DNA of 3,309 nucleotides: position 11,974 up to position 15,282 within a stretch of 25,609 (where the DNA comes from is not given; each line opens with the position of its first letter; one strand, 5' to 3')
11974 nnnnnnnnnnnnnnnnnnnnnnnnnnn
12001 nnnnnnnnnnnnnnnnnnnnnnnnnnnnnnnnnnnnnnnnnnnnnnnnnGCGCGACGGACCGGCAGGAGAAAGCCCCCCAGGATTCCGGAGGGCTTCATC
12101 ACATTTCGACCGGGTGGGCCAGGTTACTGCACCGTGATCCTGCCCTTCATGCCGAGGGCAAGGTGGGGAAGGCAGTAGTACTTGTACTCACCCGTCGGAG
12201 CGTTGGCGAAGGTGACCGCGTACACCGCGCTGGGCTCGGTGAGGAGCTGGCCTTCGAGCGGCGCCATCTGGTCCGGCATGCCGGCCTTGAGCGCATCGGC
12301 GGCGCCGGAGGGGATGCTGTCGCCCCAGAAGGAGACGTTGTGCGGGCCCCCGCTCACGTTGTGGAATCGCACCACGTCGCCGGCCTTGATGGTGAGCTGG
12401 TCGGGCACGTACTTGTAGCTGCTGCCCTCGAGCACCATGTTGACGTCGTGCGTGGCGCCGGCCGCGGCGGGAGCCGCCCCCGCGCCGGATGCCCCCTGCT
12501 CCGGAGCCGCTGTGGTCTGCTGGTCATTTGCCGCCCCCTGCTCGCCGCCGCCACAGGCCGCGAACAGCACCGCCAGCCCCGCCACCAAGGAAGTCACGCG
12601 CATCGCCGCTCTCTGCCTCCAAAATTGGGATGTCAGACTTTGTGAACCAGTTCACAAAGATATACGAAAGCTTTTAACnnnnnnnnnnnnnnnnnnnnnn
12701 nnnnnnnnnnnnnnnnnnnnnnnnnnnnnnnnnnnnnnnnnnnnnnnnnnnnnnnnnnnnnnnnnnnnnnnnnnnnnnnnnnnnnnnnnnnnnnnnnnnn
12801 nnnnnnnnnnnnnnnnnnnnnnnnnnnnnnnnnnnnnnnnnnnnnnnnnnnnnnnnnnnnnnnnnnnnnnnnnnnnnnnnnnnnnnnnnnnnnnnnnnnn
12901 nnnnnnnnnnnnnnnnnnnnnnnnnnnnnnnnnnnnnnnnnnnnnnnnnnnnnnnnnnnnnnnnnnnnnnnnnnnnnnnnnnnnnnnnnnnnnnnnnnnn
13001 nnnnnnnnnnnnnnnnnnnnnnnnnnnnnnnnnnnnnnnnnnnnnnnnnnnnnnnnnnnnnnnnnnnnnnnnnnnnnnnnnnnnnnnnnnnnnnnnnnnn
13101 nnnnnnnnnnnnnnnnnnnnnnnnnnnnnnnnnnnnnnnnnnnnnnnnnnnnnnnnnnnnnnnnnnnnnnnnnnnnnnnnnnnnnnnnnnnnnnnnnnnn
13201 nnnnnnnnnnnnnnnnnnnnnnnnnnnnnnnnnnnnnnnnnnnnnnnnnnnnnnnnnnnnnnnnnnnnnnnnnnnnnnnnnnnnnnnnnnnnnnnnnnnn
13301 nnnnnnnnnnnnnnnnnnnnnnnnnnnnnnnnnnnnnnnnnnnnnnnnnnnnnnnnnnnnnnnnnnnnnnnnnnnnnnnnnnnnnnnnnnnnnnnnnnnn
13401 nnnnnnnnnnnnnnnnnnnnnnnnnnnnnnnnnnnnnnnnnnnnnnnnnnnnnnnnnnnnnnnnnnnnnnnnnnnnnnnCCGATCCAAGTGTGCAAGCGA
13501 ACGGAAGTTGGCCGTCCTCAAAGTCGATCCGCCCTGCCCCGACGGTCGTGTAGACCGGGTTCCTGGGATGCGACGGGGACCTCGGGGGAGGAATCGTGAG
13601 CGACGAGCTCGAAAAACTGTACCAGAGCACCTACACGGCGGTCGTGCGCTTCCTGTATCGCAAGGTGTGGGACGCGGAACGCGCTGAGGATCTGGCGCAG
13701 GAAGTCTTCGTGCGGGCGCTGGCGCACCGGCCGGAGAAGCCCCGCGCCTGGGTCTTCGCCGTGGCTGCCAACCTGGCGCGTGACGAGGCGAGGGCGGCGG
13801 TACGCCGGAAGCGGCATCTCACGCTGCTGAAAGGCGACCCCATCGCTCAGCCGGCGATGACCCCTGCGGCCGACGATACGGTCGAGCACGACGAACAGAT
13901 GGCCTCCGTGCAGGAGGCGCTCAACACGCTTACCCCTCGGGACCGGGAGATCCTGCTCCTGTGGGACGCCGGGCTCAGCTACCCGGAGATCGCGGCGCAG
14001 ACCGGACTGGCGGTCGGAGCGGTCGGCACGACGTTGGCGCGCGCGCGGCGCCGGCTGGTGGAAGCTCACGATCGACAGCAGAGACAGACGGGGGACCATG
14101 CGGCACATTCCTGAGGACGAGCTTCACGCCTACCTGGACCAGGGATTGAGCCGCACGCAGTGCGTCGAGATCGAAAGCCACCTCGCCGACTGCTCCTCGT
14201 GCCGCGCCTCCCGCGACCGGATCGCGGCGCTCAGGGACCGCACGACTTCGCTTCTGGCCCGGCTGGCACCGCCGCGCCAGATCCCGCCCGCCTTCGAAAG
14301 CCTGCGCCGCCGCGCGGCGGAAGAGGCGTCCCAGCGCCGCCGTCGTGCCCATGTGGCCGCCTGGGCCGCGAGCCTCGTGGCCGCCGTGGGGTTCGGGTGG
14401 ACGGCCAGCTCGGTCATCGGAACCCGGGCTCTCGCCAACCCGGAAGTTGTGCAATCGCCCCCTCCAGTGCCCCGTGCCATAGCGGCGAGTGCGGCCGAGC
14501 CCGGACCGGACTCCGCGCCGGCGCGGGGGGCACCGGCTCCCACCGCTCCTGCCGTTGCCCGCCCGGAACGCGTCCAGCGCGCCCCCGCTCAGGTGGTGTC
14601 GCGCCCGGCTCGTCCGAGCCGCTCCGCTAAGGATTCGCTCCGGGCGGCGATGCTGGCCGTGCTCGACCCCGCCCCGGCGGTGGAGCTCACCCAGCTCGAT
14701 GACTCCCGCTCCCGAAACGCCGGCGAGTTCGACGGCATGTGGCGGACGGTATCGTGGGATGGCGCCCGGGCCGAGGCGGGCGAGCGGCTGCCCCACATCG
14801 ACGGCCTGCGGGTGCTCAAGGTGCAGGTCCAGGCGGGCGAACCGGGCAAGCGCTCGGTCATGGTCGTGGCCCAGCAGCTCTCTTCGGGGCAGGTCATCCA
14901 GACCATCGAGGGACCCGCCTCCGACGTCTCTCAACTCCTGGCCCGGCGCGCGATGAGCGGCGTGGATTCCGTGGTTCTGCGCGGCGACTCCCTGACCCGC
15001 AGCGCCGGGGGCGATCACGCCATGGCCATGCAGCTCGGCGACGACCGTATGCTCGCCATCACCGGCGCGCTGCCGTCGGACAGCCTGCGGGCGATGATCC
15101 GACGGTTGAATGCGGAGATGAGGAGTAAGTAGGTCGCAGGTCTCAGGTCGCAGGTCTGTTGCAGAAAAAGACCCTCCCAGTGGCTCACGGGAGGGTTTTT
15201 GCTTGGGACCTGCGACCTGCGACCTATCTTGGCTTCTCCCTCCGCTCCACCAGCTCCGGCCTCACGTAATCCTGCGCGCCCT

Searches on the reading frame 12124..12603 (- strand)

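Call 42: search_protein_families(library=pfam, proteins=[window:12124-12603:-], max_evalue=0.0001)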
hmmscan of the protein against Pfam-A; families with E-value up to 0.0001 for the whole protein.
window:12124-12603:- (159 aa): 2 families
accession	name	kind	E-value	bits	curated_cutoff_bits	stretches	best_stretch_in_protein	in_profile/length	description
PF00127.26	Copper-bind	-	2.4e-18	66.8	21.2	1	55-159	4-99/99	Copper binding proteins, plastocyanin/azurin family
PF13473.12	Cupredoxin_1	-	8.4e-05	23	27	0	45-91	14-60/104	Cupredoxin-like domain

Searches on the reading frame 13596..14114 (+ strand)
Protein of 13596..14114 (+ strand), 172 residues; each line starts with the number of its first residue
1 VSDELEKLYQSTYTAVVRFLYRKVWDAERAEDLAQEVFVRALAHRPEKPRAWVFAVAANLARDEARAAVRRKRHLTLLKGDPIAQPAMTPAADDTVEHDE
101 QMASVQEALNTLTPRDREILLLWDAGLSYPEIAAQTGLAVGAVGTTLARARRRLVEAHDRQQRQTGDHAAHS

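Call 42: search_protein_families(library=pfam, proteins=[window:13596-14114:+], max_evalue=0.0001)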
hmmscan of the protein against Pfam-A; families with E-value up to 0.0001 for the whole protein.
window:13596-14114:+ (172 aa): 3 families
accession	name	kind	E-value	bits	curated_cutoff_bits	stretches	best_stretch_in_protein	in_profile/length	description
PF08281.18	Sigma70_r4_2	-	3.2e-14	52.8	25.7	1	104-154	3-54/54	Sigma-70, region 4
PF04542.20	Sigma70_r2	-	8e-10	38.8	24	1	8-70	1-70/71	Sigma-70 region 2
PF04545.22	Sigma70_r4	-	1.9e-05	24.5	24.1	1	108-154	1-48/50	Sigma-70, region 4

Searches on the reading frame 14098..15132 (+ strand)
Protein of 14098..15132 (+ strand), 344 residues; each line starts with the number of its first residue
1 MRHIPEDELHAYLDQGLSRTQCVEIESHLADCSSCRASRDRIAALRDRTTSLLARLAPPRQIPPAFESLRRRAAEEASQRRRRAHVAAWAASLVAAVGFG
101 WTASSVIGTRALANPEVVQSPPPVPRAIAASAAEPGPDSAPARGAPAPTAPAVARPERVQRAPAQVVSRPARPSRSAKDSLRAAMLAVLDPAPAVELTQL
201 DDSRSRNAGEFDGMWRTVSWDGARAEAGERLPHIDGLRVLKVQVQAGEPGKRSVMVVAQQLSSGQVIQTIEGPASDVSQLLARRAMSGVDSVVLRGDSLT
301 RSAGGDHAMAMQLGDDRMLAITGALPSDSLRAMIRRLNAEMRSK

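Call 42: search_protein_families(library=pfam, proteins=[window:14098-15132:+], max_evalue=0.0001)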
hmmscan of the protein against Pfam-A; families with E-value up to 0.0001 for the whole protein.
window:14098-15132:+ (344 aa): 1 family
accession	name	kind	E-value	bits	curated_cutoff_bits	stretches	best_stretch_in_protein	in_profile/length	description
PF13490.11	zf-HC2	-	1e-07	32.3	22.2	1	7-36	6-35/35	Putative zinc-finger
